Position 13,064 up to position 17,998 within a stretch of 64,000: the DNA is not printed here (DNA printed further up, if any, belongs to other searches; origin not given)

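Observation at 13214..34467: Four tandem giant DUF2341-like + 6xLamG paralogues (21 kb) downstream of a receiver-only response regulator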

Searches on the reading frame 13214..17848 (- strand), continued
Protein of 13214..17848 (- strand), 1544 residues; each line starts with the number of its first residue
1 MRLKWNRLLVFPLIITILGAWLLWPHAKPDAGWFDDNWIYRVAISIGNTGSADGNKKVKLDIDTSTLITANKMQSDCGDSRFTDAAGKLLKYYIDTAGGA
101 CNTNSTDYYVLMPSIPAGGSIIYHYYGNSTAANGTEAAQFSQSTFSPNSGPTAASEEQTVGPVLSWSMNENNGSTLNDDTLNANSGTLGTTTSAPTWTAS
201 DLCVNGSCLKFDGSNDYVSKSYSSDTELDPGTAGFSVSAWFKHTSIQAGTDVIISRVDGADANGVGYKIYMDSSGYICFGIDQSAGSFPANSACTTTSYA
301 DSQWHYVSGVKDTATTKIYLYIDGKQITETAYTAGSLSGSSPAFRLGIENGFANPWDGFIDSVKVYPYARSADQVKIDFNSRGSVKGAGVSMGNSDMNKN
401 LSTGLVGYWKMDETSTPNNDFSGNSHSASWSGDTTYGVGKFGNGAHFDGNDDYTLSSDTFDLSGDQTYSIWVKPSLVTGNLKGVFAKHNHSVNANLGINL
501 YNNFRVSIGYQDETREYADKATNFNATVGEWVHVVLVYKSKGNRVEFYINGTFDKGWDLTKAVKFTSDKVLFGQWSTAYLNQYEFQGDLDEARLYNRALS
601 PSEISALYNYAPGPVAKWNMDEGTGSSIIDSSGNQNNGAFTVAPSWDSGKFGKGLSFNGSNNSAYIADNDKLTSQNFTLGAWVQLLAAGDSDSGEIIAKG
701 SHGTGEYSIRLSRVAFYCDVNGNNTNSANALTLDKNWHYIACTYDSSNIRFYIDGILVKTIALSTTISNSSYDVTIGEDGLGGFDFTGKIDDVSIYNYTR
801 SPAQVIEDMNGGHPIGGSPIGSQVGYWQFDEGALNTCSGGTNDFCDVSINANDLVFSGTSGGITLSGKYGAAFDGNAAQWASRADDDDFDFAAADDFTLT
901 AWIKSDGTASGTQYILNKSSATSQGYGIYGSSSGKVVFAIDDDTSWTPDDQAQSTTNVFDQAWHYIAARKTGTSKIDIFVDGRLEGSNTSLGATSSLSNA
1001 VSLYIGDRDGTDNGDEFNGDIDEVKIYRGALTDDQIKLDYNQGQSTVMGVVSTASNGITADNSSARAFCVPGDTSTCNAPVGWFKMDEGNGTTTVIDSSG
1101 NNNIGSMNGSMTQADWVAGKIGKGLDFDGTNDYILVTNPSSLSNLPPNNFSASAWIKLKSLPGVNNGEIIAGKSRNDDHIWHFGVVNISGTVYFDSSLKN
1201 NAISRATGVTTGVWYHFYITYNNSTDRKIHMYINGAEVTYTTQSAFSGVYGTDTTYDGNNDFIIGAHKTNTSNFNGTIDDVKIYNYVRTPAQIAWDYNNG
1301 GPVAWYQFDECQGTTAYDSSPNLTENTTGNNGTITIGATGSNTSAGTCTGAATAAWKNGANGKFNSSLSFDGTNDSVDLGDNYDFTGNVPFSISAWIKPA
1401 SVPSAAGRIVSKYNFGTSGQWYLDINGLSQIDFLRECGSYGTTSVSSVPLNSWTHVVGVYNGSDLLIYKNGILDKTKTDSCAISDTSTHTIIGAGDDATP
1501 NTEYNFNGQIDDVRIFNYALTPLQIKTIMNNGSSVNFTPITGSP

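Call 21: find_encoding_contigs(protein=P0005, flank=10000, max_places=3)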
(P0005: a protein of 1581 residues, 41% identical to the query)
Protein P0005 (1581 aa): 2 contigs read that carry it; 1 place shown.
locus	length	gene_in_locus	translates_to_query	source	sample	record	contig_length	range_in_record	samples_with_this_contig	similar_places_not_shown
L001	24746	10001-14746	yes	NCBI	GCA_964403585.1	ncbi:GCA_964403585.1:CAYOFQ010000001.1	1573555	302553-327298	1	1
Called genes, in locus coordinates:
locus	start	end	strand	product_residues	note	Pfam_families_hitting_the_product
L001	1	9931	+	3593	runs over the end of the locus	-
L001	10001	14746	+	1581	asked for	PF10102:DUF2341 (weak), PF07953:Toxin_R_bind_N (weak), PF13385:Laminin_G_3, PF00054:Laminin_G_1 (faint), PF02210:Laminin_G_2 (faint), PF22925:TS_C (faint), PF13385:Laminin_G_3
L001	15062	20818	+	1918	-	PF10102:DUF2341, PF07953:Toxin_R_bind_N (faint), PF00054:Laminin_G_1 (faint), PF06439:3keto-disac_hyd (faint), PF02210:Laminin_G_2 (faint), PF13385:Laminin_G_3, PF22925:TS_C (faint), PF13385:Laminin_G_3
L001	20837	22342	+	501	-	PF02517:Rce1-like (weak)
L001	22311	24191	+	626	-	PF16244:DUF4901 (weak)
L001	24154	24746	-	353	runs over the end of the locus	PF01368:DHH, PF02272:DHHA1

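Call 27: find_related_loci(query=A1, collection=genome_contigs, flank=10000)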
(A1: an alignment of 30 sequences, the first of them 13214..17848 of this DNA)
Query A1 (1544 aa) in genome_contigs; peptide patterns used: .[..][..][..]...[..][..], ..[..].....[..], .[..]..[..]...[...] (x = any residue, [..] = any of these).
597 stretches matched a pattern (row limit reached: there are more); 479 encode a relative of the query (tblastn E <= 1e-3); the best 80 are kept; 78 distinct loci.
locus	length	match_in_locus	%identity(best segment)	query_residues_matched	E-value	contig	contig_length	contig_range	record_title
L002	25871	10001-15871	41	1-1537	0e+0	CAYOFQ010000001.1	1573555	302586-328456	MAG TPA_asm: uncultured Gammaproteobacteria bacterium isolate SRP342105_co1_162 genome assembly, contig: NODE_1_length_1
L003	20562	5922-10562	40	3-1544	0e+0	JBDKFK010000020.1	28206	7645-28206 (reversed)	MAG: Candidatus Parcubacteria bacterium isolate farmington_2019_sw_WHONDRS-S19S_0053_A_bin.38 scaffold_0000426, whole ge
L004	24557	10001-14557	37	7-1544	0e+0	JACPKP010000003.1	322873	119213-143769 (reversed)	MAG: Candidatus Daviesbacteria bacterium isolate NC_groundwater_498_Ag_S-0.1um_40_17 S35_SO-1_scaffold_25374, whole geno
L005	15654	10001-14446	37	28-1540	0e+0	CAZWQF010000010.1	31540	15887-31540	MAG TPA_asm: uncultured Candidatus Saccharibacteria bacterium isolate SRP286056_co1_672 genome assembly, contig: NODE_15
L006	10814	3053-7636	38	9-1544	0e+0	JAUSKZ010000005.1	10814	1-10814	MAG: Candidatus Daviesbacteria bacterium isolate E14_metabat.bin.89 E14_k141_477206, whole genome shotgun sequence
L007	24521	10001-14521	36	28-1544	0e+0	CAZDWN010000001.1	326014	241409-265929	MAG TPA_asm: uncultured Pseudomonadales bacterium isolate SRP170004_co1_144 genome assembly, contig: NODE_29_length_3260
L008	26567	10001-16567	37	7-1544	0e+0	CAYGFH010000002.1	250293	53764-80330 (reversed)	MAG TPA_asm: uncultured Gammaproteobacteria bacterium isolate ERP113451_co1_294 genome assembly, contig: NODE_9_length_2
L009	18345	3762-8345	35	1-1544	0e+0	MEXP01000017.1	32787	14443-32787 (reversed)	MAG: Candidatus Amesbacteria bacterium RIFCSPLOWO2_01_FULL_49_25 rifcsplowo2_01_scaffold_4338, whole genome shotgun sequ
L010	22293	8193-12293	38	197-1544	0e+0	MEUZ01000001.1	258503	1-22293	MAG: candidate division WWE3 bacterium RIFCSPHIGHO2_01_FULL_40_23 rifcsphigho2_01_scaffold_226, whole genome shotgun seq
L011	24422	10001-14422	35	9-1544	0e+0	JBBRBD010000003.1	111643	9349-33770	MAG: Patescibacteria group bacterium isolate Co_metawrap_2327 Cmw_2327_k141_25779795_length_111643_cov_11.9996, whole ge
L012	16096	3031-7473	35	31-1544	0e+0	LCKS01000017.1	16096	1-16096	MAG: Candidatus Amesbacteria bacterium GW2011_GWC2_45_19 UX05_C0017, whole genome shotgun sequence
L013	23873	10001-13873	36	161-1544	0e+0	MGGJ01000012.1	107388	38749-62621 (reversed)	MAG: Candidatus Woesebacteria bacterium RIFCSPHIGHO2_01_FULL_39_32 rifcsphigho2_01_scaffold_711, whole genome shotgun se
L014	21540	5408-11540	35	163-1537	0e+0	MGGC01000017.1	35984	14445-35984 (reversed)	MAG: Candidatus Woesebacteria bacterium RIFCSPHIGHO2_01_FULL_38_10 rifcsphigho2_01_scaffold_2654, whole genome shotgun s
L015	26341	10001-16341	34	1-1544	0e+0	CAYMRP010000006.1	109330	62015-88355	MAG TPA_asm: uncultured Gammaproteobacteria bacterium isolate SRP286056_co1_76 genome assembly, contig: NODE_130_length_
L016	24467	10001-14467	35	15-1544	0e+0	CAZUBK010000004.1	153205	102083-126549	MAG TPA_asm: uncultured Pseudomonadales bacterium isolate binchicken_co227_1206 genome assembly, contig: NODE_202_length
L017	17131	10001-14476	35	21-1544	0e+0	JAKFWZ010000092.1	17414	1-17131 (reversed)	MAG: Candidatus Daviesbacteria bacterium isolate ND2_Bin_11 ND2_0000369, whole genome shotgun sequence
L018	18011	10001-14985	36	149-1544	0e+0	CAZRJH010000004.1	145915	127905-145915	MAG TPA_asm: uncultured Gammaproteobacteria bacterium isolate SRP342105_co1_321 genome assembly, contig: NODE_122_length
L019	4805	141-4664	34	31-1544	0e+0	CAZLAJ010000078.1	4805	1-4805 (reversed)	MAG TPA_asm: uncultured Gammaproteobacteria bacterium isolate SRP135725_co1_377 genome assembly, contig: NODE_28538_leng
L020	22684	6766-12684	37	31-1544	0e+0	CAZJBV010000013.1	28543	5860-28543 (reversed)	MAG TPA_asm: uncultured Gammaproteobacteria bacterium isolate binchicken_co144_1014 genome assembly, contig: NODE_3442_l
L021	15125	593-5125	35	10-1544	0e+0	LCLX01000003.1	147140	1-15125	MAG: Microgenomates group bacterium GW2011_GWC1_46_15 UX36_C0003, whole genome shotgun sequence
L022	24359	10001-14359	36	146-1544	0e+0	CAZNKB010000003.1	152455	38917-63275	MAG TPA_asm: uncultured Gammaproteobacteria bacterium isolate SRP173033_co3_60 genome assembly, contig: NODE_42_length_1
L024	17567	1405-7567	34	30-1544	0e+0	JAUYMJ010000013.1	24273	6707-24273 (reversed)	MAG: bacterium isolate C24_metabat.bin.81 C24_k141_18084, whole genome shotgun sequence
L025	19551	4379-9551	35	2-1544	0e+0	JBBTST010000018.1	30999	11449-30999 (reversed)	MAG: Patescibacteria group bacterium isolate H41-bin102_1 H41_bin102_1_000000000018, whole genome shotgun sequence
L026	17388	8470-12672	37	161-1544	0e+0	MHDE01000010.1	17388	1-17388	MAG: Microgenomates group bacterium RIFCSPHIGHO2_01_FULL_45_11 rifcsphigho2_01_scaffold_20755, whole genome shotgun sequ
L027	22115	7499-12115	33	1-1544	0e+0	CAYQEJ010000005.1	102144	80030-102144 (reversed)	MAG TPA_asm: uncultured Gammaproteobacteria bacterium isolate SRP278252_co2_88 genome assembly, contig: NODE_280_length_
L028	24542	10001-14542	35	161-1544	0e+0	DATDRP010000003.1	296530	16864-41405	MAG TPA_asm: Patescibacteria group bacterium isolate SMAG_U7980 k141_61327, whole genome shotgun sequence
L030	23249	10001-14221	35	159-1537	0e+0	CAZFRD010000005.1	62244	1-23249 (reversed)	MAG TPA_asm: uncultured Pseudomonadales bacterium isolate SRP192515_co1_183 genome assembly, contig: NODE_324_length_622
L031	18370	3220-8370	35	1-1544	0e+0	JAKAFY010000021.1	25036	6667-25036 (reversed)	MAG: bacterium isolate WY2.bin139 NODE_2592_length_25036_cov_1.921474, whole genome shotgun sequence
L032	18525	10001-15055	36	31-1544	0e+0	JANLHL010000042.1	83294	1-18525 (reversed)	MAG: Candidatus Roizmanbacteria bacterium isolate P6-16 k99_304887, whole genome shotgun sequence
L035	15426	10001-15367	35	7-1544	0e+0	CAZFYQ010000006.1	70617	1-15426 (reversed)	MAG TPA_asm: uncultured Gammaproteobacteria bacterium isolate SRP200132_co1_341 genome assembly, contig: NODE_511_length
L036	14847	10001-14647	33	7-1544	0e+0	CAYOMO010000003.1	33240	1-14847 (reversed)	MAG TPA_asm: uncultured Gammaproteobacteria bacterium isolate SRP292972_co1_31 genome assembly, contig: NODE_670_length_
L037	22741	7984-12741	35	161-1544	0e+0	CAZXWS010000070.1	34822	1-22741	MAG TPA_asm: uncultured Gammaproteobacteria bacterium isolate SRP135725_co2_706 genome assembly, contig: k141_3309678, w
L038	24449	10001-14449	33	9-1544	8e-179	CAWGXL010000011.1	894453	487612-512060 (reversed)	MAG: uncultured bacterium isolate MFD09206.bin.2.20 genome assembly, contig: contig_9876, whole genome shotgun sequence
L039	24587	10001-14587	33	3-1544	1e-178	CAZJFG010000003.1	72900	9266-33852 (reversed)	MAG TPA_asm: uncultured Gammaproteobacteria bacterium isolate SRP278314_co1_17 genome assembly, contig: NODE_468_length_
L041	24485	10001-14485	35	153-1544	8e-174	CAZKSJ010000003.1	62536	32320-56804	MAG TPA_asm: uncultured Pseudomonadales bacterium isolate SRP239243_co2_85 genome assembly, contig: NODE_538_length_6253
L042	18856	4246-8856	34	18-1544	0e+0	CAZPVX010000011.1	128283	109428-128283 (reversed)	MAG TPA_asm: uncultured Anaerolineae bacterium isolate SRP263991_co5_64 genome assembly, contig: NODE_301_length_128283_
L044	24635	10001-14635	35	1-1544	0e+0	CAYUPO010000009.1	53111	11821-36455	MAG TPA_asm: uncultured Gammaproteobacteria bacterium isolate SRP286056_co1_297 genome assembly, contig: NODE_603_length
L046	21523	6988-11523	32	1-1544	2e-169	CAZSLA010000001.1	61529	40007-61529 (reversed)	MAG TPA_asm: uncultured Gammaproteobacteria bacterium isolate binchicken_co60_48 genome assembly, contig: NODE_669_lengt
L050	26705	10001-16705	36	8-1544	0e+0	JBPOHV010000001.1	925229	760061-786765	MAG: candidate division WWE3 bacterium isolate MAG_289 c_000000385610, whole genome shotgun sequence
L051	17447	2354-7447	34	28-1544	5e-167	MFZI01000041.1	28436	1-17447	MAG: Candidatus Roizmanbacteria bacterium RIFCSPHIGHO2_01_FULL_39_8 rifcsphigho2_01_scaffold_3157, whole genome shotgun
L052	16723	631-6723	34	2-1544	9e-167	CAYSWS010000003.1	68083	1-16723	MAG TPA_asm: uncultured Candidatus Saccharibacteria bacterium isolate SRP214966_co1_463 genome assembly, contig: NODE_42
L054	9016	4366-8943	34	28-1544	4e-166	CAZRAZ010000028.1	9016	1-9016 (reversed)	MAG TPA_asm: uncultured Gammaproteobacteria bacterium isolate binchicken_co191_93 genome assembly, contig: NODE_5753_len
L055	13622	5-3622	36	134-1544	1e-165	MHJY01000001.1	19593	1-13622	MAG: Candidatus Jacksonbacteria bacterium RIFOXYB2_FULL_44_15 rifoxyb2_full_scaffold_1124, whole genome shotgun sequence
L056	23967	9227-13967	39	162-1544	3e-168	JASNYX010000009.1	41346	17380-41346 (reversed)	MAG: Patescibacteria group bacterium isolate PATE-7 HKU-EGSB-PATE-7_9, whole genome shotgun sequence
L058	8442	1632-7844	32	1-1544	2e-163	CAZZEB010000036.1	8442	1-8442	MAG TPA_asm: uncultured Gammaproteobacteria bacterium isolate SRP342105_co1_364 genome assembly, contig: NODE_11769_leng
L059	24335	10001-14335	40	162-1544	0e+0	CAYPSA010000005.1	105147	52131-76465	MAG TPA_asm: uncultured Gammaproteobacteria bacterium isolate binchicken_co105_227 genome assembly, contig: NODE_181_len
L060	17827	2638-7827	36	1-1544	0e+0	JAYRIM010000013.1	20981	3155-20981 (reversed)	MAG: Candidatus Levyibacteriota bacterium isolate SZ_szas25bin.53 k141_810053, whole genome shotgun sequence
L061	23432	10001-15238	35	17-1544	3e-174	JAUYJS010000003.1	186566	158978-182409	MAG: Candidatus Shapirobacteria bacterium isolate C24_metabat.bin.159 C24_k141_144710, whole genome shotgun sequence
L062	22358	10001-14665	35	161-1544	1e-177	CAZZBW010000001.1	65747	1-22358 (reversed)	MAG TPA_asm: uncultured Pseudomonadales bacterium isolate SRP192927_co7_727 genome assembly, contig: NODE_524_length_657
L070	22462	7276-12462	33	7-1544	1e-176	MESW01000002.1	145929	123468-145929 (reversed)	MAG: candidate division CPR3 bacterium GWF2_35_18 gwf2_scaffold_115, whole genome shotgun sequence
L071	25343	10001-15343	33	1-1544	2e-171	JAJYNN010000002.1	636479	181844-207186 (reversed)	MAG: bacterium isolate DBS2-4.bin71 NODE_6_length_636479_cov_3.29991, whole genome shotgun sequence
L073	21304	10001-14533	32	2-1544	2e-168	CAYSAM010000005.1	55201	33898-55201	MAG TPA_asm: uncultured Pseudomonadales bacterium isolate SRP286056_co2_591 genome assembly, contig: NODE_620_length_552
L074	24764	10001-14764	37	162-1544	0e+0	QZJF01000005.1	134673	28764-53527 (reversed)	MAG: candidate division WWE3 bacterium isolate SURF_46 Ga0104751_1000069, whole genome shotgun sequence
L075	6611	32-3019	38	221-1544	2e-156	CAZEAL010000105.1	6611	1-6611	MAG TPA_asm: uncultured Candidatus Saccharibacteria bacterium isolate binchicken_co169_150 genome assembly, contig: k99_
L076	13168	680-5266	31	8-1544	9e-155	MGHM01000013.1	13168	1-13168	MAG: Candidatus Woesebacteria bacterium RIFCSPLOWO2_01_FULL_44_24b rifcsplowo2_01_scaffold_26685, whole genome shotgun s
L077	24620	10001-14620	30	1-1544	1e-154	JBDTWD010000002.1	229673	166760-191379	MAG: Candidatus Woesebacteria bacterium isolate cluster3_bin.83 NODE_38_length_229673_cov_12.935367, whole genome shotgu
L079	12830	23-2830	37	206-1544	1e-152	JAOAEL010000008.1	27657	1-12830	MAG: Patescibacteria group bacterium isolate SKW259 NODE_8_length_27657_cov_6.012727, whole genome shotgun sequence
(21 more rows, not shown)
